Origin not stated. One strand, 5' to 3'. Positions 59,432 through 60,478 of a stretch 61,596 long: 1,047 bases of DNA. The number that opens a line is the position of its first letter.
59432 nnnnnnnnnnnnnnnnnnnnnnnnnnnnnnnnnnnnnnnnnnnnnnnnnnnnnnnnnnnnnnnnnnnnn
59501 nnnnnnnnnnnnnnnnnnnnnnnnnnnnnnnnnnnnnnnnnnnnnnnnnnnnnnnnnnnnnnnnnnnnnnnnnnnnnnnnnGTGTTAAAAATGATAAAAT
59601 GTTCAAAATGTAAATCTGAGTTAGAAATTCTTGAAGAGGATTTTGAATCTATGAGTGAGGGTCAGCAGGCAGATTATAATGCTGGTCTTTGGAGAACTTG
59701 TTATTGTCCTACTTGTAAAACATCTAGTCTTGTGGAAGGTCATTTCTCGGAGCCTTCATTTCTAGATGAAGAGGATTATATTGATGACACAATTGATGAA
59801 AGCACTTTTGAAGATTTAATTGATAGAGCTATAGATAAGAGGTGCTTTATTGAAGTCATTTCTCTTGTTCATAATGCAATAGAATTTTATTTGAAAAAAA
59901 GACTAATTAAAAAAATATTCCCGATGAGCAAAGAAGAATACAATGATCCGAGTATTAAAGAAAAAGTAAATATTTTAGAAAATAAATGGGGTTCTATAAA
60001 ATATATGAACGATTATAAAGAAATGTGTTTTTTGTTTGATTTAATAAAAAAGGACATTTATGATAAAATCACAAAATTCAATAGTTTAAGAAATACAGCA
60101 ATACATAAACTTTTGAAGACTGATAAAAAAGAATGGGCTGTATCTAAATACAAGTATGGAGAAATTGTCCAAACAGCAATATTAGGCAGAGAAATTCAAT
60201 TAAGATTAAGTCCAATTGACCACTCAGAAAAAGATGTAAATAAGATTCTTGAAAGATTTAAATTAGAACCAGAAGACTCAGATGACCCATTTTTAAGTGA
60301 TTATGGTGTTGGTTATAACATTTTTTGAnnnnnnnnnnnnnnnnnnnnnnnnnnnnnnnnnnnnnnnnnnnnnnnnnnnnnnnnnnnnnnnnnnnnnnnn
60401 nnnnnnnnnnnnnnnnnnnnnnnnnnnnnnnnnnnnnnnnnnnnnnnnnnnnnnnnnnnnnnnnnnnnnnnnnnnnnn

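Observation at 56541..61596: tRNA-Asp-adjacent island of nuclease-like, HEPN-like and small membrane proteins (candidate defence or mobile island)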

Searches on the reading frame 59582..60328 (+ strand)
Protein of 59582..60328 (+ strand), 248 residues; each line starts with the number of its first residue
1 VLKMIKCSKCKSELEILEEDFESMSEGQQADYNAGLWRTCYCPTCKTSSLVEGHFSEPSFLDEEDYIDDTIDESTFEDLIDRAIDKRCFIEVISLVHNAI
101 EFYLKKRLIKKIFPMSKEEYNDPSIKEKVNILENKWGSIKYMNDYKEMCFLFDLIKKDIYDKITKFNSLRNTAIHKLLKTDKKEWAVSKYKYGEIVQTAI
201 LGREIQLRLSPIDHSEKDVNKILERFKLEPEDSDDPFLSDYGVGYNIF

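Call 6: search_protein_families(library=pfam, max_evalue=1, proteins=[window:59582-60328:+])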
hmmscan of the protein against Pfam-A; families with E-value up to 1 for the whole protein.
window:59582-60328:+ (248 aa): 4 families
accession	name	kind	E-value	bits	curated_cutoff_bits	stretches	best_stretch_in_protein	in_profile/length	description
PF22289.1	DmmA-like_C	-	0.013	15.9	27.4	1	39-57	18-36/44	Dimethylamine monooxygenase subunit DmmA-like, C-terminal domain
PF13453.11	Zn_ribbon_TFIIB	-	0.049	13.5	22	0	6-18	1-13/41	Transcription factor zinc-finger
PF19416.4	Astro_VPg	-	0.062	14.6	25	1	49-87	24-65/104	Astrovirus VPg protein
PF23768.1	DUF7167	-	0.065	13.8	24.4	1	8-32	14-38/60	Domain of unknown function (DUF7167)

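Call 7: search_protein_families(library=padloc, max_evalue=1, proteins=[window:59582-60328:+])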
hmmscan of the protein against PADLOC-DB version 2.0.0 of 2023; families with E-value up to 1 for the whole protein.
window:59582-60328:+ (248 aa): 0 families

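Call 9: search_protein_families(library=phrogs, max_evalue=0.1, proteins=[window:59582-60328:+])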
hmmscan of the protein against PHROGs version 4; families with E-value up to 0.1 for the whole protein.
window:59582-60328:+ (248 aa): 4 families
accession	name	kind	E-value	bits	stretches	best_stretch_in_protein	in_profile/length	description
phrog_9965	-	unknown function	0.00032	21.8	1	8-36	14-42/61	-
phrog_2834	-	unknown function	0.0018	19.1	1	3-48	14-58/78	-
phrog_6476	-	unknown function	0.0025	19.1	1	1-52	1-50/74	-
phrog_21705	-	unknown function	0.091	13.3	1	117-196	19-98/184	-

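Call 19: search_protein_families(library=ncbifam, max_evalue=1, proteins=[window:59582-60328:+])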
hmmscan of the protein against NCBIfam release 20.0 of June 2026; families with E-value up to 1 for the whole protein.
window:59582-60328:+ (248 aa): 1 family
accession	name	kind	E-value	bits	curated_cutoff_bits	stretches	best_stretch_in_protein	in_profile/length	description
NF041259.1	mono_DmmA_fam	domain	0.59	10.5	60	0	38-57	69-88/101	dimethylamine monooxygenase subunit DmmA family protein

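Call 20: find_homologous_proteins(query=window:59582-60328:+, max_evalue=0.01)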
Query window:59582-60328:+ (248 aa): 9 proteins with E <= 0.01 among 378 candidates.
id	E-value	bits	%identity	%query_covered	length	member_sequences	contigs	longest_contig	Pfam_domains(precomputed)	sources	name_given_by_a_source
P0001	1.5e-64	236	50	98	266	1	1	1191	-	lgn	-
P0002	9.5e-58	214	50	94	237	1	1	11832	-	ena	-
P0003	2.6e-56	209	50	94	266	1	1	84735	-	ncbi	-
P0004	7.7e-56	207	49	91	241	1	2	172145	-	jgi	-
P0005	1.7e-38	151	41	94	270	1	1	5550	-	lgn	-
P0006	3.6e-37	146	39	89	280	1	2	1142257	-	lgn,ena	-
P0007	1.3e-33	135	39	89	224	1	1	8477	-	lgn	-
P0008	1.8e-33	134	45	71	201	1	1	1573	-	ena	-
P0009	3.6e-23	100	39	66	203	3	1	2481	-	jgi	jgi:hypothetical protein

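Call 21: find_encoding_contigs(protein=P0003, flank=8000, max_places=2)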
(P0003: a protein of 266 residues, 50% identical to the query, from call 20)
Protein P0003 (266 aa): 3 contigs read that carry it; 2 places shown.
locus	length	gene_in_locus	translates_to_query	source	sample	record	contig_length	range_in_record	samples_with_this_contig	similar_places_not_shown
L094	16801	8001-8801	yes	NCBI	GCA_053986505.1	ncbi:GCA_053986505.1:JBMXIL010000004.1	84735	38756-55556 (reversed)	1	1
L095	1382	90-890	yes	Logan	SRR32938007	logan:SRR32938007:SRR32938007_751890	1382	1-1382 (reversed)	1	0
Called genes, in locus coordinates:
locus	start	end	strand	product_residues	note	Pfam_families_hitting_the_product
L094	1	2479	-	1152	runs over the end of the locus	PF03051:Peptidase_C1_2 (faint), PF00112:Peptidase_C1, PF01839:FG-GAP (faint), PF13517:FG-GAP_3 (weak)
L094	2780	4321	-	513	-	-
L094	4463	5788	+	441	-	-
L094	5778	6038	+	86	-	-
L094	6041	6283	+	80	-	-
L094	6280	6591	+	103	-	PF14373:Imm_superinfect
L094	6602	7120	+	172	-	-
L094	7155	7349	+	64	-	PF13783:DUF4177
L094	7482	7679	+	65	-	-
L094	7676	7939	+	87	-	-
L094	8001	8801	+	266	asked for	-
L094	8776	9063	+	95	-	PF13392:HNH_3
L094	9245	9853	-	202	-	-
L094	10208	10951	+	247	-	-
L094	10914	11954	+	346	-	-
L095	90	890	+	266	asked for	-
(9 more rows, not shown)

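Call 22: find_encoding_contigs(protein=P0004, flank=8000, max_places=2)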
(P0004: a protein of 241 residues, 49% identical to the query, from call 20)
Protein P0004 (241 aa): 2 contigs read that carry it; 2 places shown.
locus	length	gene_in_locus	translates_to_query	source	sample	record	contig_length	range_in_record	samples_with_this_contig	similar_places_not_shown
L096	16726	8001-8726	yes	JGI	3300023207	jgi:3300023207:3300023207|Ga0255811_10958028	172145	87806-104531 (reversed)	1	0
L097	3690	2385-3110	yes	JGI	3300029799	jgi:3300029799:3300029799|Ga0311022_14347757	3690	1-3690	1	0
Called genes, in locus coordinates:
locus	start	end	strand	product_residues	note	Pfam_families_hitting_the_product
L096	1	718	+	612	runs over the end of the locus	-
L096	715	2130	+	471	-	-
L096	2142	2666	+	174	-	-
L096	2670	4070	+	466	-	PF13231:PMT_2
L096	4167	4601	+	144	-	-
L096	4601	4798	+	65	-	PF12844:HTH_19 (weak), PF01381:HTH_3, PF13560:HTH_31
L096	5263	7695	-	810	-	PF01624:MutS_I, PF05188:MutS_II, PF05192:MutS_III, PF05190:MutS_IV, PF00488:MutS_V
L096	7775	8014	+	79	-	-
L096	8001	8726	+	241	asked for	-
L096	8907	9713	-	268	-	PF18765:Polbeta (faint)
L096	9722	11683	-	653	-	PF01261:AP_endonuc_2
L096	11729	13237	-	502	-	-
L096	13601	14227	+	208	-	PF17278:DUF5343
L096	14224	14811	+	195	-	PF18731:HEPN_Swt1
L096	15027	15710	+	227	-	PF00254:FKBP_C, PF22199:FKBP26_IF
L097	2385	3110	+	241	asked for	-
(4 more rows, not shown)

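Call 23: find_encoding_contigs(protein=P0006, flank=8000, max_places=2)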
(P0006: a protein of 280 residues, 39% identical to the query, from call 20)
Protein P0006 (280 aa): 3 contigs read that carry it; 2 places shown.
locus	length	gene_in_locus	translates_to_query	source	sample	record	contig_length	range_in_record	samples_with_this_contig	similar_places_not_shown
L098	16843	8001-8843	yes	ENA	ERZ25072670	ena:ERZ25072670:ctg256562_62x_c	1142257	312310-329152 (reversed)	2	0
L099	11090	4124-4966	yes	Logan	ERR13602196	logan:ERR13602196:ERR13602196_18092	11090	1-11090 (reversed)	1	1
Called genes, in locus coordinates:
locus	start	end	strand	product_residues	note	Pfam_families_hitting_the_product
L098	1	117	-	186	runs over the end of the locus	-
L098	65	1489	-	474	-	-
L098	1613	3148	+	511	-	PF12161:HsdM_N, PF02384:N6_Mtase, PF05175:MTS (weak)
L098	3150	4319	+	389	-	-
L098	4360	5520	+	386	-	PF01420:Methylase_S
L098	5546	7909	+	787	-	-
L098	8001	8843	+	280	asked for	-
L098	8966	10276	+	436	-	-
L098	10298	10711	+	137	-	PF04313:HSDR_N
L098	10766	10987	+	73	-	PF04313:HSDR_N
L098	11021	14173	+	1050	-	PF04313:HSDR_N, PF04851:ResIII, PF18766:SWI2_SNF2, PF22679:T1R_D3-like, PF11867:T1RH-like_C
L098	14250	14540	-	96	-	-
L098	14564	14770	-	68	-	-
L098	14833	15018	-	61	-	-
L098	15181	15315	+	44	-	-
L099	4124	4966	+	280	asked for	-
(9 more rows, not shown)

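Call 27: search_solved_structures(query=A1, max_evalue=10)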
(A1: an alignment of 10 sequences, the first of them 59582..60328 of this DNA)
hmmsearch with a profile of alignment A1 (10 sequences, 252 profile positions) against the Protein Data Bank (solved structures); distinct sequences matched with E-value up to 10: 3.
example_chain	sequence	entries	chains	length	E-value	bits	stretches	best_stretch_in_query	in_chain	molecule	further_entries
7x3h_A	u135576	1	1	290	0.12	14.9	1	50-114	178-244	CBg-ParM triple mutant R204D, K230D and N234D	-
5o95_A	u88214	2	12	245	0.4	13.3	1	72-159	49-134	Ribosomal RNA small subunit methyltransferase E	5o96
1mey_C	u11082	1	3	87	9.1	8.8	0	6-60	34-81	CONSENSUS ZINC FINGER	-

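Call 38: predict_structure(alignment_id=A1)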
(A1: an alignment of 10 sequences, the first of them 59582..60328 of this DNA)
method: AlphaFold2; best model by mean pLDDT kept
length: 248 residues; sequences in the alignment: 10
mean_pLDDT: 74.1   pTM: 0.59
mean pLDDT of the five models: 74.1, 72.5, 71.8, 71.6, 71.0
residues with pLDDT >= 90: 58; 70-90: 107; 50-70: 48; < 50: 35
segments of 3 or more residues with pLDDT < 50: 54-70, 182-187, 240-248
pLDDT, mean of each block of 10 residues (from residue 1): 66 77 75 74 83 49 41 79 90 93 86 70 73 58 84 92 94 73 49 87 94 88 81 52 37
secondary structure, 60 per line:
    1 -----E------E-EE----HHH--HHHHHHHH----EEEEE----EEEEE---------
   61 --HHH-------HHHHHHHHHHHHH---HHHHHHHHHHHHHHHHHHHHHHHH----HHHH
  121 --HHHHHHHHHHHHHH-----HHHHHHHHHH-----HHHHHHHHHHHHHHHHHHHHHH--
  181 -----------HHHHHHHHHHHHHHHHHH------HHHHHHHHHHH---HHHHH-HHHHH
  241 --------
elements in order: H26-33 E38-42 E47-51 H73-85 H89-112 H117-120 H123-136 H142-151 H157-178 H192-209 H216-226 H230-234 H236-240

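Call 45: fold_search(model_id=the predicted structure, library=pdb)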
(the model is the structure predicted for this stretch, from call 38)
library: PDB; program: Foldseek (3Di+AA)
matches with E <= 10: 179; with E <= 0.001: 0
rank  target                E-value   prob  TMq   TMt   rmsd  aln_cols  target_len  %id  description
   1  5yjc_A                1.8e-01  0.89  0.36  0.37  10.7       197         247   17  Structural insights into the CRISPR-Cas-associated ribonuclease activity of Staphylococcus epidermidis Csm6 (released 2018-10-17)
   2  6tug_F                2.1e-01  0.84  0.34  0.23   7.6       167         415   17  Enterococcus italicus Csm6 bound to cyclic hexa-2'-fluoro-hexa-dAMP (released 2020-02-26)
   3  7xge_A                4.2e-01  0.08  0.11  0.14  19.6       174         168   14  Crystal structure of MCL-1 in complex with computationally designed inhibitor protein (released 2022-07-20)
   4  7xge_G                5.5e-01  0.07  0.10  0.14  18.4       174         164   14  Crystal structure of MCL-1 in complex with computationally designed inhibitor protein (released 2022-07-20)
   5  5yep_C                5.8e-01  0.20  0.18  0.31  18.9       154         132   16  Crystal structure of SO_3166-SO_3165 from Shewanella oneidensis (released 2018-03-28)
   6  7xge_C                6.4e-01  0.10  0.13  0.17  19.7       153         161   14  Crystal structure of MCL-1 in complex with computationally designed inhibitor protein (released 2022-07-20)
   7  6m6w_G                6.7e-01  0.20  0.19  0.32  19.3       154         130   14  Crystal structure the toxin-antitoxin MntA-HpeT mutant-Y104A (released 2020-09-30)
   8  6m6u_D                8.3e-01  0.14  0.18  0.28  20.1       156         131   16  Crystal structure the toxin-antitoxin MntA-HpeT mutant-D39ED41E (released 2020-09-30)
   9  6m6u_H                8.7e-01  0.16  0.20  0.33  20.1       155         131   15  Crystal structure the toxin-antitoxin MntA-HpeT mutant-D39ED41E (released 2020-09-30)
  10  1lb1_A                9.7e-01  0.07  0.13  0.11  21.2       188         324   11  Crystal Structure of the Dbl and Pleckstrin homology domains of Dbs in complex with RhoA (released 2002-05-29)
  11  1kz7_C                1.0e+00  0.06  0.13  0.11  21.9       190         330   12  Crystal Structure of the DH/PH Fragment of Murine Dbs in Complex with the Placental Isoform of Human Cdc42 (released 2002-03-20)
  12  7xgg_A                1.1e+00  0.09  0.14  0.19  18.9       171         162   13  Crystal structure of BCL-xL in complex with computationally designed inhibitor protein (released 2022-07-20)
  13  7xgf_A                1.1e+00  0.08  0.13  0.18  19.7       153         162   14  Crystal structure of BCL-xL in complex with computationally designed inhibitor protein (released 2022-07-20)
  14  5v5q_A                1.2e+00  0.09  0.16  0.24  11.9       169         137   10  Dehaloperoxidase B L9I mutant (released 2018-03-21)
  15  7bxo_H                1.5e+00  0.10  0.18  0.29  20.8       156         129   15  Crystal structure of the toxin-antitoxin with AMP-PNP (released 2020-09-30)
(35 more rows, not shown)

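Call 59: find_related_loci(query=A1, collection=viral_contigs, flank=5000)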
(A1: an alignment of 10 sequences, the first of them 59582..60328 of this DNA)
Query A1 (248 aa) in viral_contigs; peptide patterns used: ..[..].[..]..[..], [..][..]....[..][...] (x = any residue, [..] = any of these).
90 stretches matched a pattern, but none encodes a relative of the query by tblastn (E <= 1e-3).

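Call 84: search_protein_families(library=padloc, alignment_id=A1, max_evalue=0.1)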
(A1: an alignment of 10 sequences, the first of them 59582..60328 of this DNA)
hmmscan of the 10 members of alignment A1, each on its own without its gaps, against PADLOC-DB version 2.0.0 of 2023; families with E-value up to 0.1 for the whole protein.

A. member 1, window:59582-60328:+ (248 aa): 0 families

B. families by the number of members that match (of 10 scanned): 3 families
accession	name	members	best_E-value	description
PDLC03488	REase_II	1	0.00027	Type II restriction enzyme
PDLC01031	Csx1/Csm6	1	0.0032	CARF+HEPN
PDLC04515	PDC-M21A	1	0.027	-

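Call 87: find_related_loci(query=A1, collection=metagenome_contigs, flank=6000)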
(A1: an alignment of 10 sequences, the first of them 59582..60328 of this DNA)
Query A1 (248 aa) in metagenome_contigs; peptide patterns used: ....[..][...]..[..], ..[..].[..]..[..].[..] (x = any residue, [..] = any of these).
198 stretches matched a pattern; 14 encode a relative of the query (tblastn E <= 1e-3); 14 distinct loci.
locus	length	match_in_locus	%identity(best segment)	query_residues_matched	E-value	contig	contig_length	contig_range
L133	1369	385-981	47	64-246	3e-52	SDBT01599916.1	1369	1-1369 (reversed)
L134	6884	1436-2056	43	3-226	4e-48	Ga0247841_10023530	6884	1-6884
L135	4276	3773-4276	50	6-175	9e-43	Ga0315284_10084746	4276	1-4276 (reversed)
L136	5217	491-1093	38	4-226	7e-42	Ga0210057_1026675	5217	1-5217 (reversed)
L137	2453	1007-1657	39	2-226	7e-39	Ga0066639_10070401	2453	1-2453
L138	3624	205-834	39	4-226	8e-37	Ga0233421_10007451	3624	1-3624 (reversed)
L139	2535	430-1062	37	6-226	5e-37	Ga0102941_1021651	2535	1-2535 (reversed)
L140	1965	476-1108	37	6-226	4e-37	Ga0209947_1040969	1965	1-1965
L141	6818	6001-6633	37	6-226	6e-37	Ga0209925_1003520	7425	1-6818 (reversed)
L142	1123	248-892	36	2-226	6e-38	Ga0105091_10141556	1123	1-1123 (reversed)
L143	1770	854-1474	34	6-226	8e-35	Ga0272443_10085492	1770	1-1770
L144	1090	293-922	38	4-226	2e-35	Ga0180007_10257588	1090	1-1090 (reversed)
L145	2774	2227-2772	39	57-226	6e-30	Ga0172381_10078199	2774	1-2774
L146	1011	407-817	34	71-226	2e-22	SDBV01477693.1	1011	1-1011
